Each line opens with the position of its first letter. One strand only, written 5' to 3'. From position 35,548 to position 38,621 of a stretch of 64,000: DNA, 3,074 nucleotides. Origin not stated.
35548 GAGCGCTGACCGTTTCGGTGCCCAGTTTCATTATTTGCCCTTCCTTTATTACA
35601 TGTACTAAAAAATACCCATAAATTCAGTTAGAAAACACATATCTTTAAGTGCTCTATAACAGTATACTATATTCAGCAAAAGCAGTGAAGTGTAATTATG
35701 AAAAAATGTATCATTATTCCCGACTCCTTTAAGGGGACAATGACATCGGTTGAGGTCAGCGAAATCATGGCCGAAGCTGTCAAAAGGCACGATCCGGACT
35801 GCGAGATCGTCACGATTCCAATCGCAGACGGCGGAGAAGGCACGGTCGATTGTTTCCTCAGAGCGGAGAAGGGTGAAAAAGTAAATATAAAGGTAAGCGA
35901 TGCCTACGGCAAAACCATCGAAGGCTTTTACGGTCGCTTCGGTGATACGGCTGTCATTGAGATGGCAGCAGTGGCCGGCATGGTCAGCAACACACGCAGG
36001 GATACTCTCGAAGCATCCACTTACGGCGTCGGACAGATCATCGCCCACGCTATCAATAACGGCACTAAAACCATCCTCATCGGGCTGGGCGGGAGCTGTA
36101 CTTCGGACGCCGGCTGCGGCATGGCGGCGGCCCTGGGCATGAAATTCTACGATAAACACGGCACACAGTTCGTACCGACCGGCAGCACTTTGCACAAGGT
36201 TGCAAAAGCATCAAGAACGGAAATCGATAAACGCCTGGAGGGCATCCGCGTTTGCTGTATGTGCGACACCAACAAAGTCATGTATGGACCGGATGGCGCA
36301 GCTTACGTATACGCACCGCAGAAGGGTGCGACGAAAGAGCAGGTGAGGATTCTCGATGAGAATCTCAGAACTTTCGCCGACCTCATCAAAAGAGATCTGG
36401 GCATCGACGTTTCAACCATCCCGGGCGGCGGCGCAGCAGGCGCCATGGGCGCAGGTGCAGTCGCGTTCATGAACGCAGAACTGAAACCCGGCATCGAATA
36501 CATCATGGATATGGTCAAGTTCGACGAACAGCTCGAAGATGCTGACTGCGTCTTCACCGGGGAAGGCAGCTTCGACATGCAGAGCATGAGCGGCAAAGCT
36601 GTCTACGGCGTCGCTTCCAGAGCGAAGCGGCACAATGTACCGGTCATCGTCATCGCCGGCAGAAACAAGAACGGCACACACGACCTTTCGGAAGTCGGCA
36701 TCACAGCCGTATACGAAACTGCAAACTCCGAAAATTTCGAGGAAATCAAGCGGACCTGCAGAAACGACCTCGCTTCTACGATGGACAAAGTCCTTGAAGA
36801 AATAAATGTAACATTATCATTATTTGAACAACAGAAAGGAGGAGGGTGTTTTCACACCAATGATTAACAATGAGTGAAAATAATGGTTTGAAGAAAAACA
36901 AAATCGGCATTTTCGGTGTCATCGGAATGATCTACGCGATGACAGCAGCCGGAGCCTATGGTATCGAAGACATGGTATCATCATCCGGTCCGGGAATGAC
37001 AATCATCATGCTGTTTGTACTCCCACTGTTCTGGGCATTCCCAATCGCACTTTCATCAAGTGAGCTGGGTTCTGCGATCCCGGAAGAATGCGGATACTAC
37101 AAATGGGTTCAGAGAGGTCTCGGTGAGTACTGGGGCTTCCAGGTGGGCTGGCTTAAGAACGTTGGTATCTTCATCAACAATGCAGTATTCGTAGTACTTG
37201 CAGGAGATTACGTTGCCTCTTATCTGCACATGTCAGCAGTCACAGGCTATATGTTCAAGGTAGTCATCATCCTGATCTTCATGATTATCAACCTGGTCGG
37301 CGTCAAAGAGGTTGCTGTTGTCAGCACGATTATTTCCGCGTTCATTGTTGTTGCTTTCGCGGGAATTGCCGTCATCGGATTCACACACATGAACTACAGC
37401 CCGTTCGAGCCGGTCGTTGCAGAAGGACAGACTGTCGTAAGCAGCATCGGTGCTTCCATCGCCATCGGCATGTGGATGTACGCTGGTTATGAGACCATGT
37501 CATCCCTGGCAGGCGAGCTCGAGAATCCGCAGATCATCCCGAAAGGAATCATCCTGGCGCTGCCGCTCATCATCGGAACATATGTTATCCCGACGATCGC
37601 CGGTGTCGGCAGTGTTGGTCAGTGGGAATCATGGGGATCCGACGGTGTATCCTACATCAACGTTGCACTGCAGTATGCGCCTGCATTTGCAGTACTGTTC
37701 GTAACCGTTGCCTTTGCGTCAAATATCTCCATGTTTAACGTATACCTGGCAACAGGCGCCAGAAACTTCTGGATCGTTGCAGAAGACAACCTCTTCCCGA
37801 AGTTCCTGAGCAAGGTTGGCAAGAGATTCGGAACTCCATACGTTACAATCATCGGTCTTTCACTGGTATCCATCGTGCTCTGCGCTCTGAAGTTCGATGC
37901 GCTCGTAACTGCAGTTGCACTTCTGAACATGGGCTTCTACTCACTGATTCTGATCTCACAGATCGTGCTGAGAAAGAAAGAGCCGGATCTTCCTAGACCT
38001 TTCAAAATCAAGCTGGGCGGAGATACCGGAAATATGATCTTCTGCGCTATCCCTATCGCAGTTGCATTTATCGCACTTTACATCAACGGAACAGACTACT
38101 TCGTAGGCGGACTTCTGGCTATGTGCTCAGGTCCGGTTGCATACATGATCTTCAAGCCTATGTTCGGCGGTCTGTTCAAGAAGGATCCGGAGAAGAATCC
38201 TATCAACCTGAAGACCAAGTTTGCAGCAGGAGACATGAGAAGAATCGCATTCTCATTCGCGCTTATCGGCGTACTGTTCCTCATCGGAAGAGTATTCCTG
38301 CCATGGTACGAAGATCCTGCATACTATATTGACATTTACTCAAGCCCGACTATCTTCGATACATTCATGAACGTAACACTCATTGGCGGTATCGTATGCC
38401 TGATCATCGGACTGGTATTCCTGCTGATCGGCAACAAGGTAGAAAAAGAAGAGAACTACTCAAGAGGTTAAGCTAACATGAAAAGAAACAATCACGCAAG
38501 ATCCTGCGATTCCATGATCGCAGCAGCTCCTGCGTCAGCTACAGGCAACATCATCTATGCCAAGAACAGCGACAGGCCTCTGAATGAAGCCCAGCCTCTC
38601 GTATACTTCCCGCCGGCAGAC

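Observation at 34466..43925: CdaR-controlled six-gene cluster combining an amino-acid-type permease, two different amide hydrolases and glycerate/tetronate-type enzymes: candidate undescribed catabolic pathway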

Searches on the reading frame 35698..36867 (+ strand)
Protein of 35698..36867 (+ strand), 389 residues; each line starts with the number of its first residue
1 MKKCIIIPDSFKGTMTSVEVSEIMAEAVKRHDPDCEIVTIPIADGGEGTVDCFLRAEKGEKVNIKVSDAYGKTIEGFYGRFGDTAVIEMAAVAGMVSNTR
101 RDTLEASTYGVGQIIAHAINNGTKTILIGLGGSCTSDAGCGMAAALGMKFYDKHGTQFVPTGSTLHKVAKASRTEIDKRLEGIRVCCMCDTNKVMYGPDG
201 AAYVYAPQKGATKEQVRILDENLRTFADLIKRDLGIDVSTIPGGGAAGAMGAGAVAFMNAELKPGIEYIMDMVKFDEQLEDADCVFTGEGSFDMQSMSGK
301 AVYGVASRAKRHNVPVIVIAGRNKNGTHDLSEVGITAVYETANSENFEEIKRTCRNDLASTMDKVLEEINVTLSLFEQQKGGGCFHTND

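Call 3: search_protein_families(library=pfam, proteins=[window:35698-36867:+])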
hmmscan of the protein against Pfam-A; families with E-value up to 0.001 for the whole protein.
window:35698-36867:+ (389 aa): 1 family
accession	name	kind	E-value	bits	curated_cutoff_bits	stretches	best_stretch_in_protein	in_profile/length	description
PF02595.20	Gly_kinase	-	3.1e-129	431.6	23.3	1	5-368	2-370/372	Glycerate kinase family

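Call 4: search_protein_families(library=ncbifam, proteins=[window:35698-36867:+])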
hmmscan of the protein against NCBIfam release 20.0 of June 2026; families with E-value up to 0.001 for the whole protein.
window:35698-36867:+ (389 aa): 3 families
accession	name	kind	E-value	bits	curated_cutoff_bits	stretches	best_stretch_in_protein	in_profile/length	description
TIGR00045.1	TIGR00045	subfamily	1.8e-117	392.5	168.45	1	3-368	1-371/375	glycerate kinase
NF007401.0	PRK09932.1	equivalog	2.4e-92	310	625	1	3-340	2-343/381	glycerate 3-kinase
NF007668.0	PRK10342.1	equivalog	3.4e-80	270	686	1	3-349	2-353/381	glycerate 2-kinase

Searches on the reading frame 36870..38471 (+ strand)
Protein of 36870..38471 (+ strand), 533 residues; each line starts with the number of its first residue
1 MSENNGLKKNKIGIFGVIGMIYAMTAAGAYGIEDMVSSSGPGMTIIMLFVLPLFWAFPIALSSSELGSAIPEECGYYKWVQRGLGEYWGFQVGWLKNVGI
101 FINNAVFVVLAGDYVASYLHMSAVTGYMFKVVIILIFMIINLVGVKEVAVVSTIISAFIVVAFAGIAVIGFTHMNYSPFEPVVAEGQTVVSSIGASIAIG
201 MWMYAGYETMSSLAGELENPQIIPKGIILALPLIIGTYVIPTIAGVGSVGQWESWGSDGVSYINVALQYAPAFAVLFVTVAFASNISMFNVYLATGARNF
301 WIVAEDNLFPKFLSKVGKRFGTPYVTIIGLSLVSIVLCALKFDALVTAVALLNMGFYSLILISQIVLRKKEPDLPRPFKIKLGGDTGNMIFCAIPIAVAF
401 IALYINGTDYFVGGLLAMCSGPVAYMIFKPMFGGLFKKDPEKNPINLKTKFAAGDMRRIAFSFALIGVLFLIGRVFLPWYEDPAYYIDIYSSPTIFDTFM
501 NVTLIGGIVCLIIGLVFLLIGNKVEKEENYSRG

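Call 3: search_protein_families(library=pfam, proteins=[window:36870-38471:+])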
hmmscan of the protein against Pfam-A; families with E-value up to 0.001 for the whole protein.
window:36870-38471:+ (533 aa): 2 families
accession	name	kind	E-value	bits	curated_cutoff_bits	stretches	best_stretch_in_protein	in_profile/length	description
PF13520.12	AA_permease_2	-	1.6e-39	136.5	27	1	15-403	4-401/427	Amino acid permease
PF00324.27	AA_permease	-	1.1e-29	103.9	24.6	1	35-403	22-418/470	Amino acid permease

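Call 4: search_protein_families(library=ncbifam, proteins=[window:36870-38471:+])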
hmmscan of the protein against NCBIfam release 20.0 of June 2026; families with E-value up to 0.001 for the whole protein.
window:36870-38471:+ (533 aa): 12 families
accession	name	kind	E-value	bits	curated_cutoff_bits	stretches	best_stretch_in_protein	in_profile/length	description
TIGR00909.1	2A0306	subfamily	9.8e-43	146.6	556.8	1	12-428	5-429/429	amino acid transporter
TIGR00908.1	2A0305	equivalog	3.1e-24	85.7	381.75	1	10-403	7-401/442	ethanolamine permease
TIGR00905.1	2A0302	subfamily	1.8e-22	79.8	409.05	1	5-429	5-436/473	basic amino acid/polyamine antiporter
NF053761.1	BrChAATpBcaP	equivalog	2.5e-22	79.6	690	1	12-381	24-409/460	branched-chain amino acid transporter BcaP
TIGR00911.1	2A0308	subfamily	7.1e-19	67.6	701.8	1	10-426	46-471/505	L-type amino acid transporter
NF040513.1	antiport_TyrP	equivalog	6.5e-18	64.7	630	1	9-399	2-415/465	tyrosine-tyramine antiporter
NF008245.0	PRK11021.1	equivalog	5.4e-16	58.6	284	1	16-340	13-333/419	L-methionine/branched-chain amino acid transporter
NF053662.1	Glu_GABA_anti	equivalog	1.4e-14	54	640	1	38-401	24-411/468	glutamate/gamma-aminobutyrate antiporter GadC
NF007929.0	PRK10644.1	equivalog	4.1e-11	42.3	574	1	9-344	7-341/445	arginine/agmatine antiporter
NF007876.0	PRK10580.1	equivalog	5.9e-11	41.9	736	1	21-411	22-422/457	proline-specific permease ProY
TIGR00906.1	2A0303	subfamily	1.1e-10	40.5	681.7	1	21-370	43-429/602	cationic amino acid transport permease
TIGR03813.2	Gln_GABA_anti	equivalog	4.2e-09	35.9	650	1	37-405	25-420/479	glutamine/gamma-aminobutyrate antiporter GadC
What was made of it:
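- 36870..38471 (+): APC-superfamily amino-acid-type permease (533 aa). AA_permease_2 136 bits; no NCBIfam equivalog (calls 3, 4).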
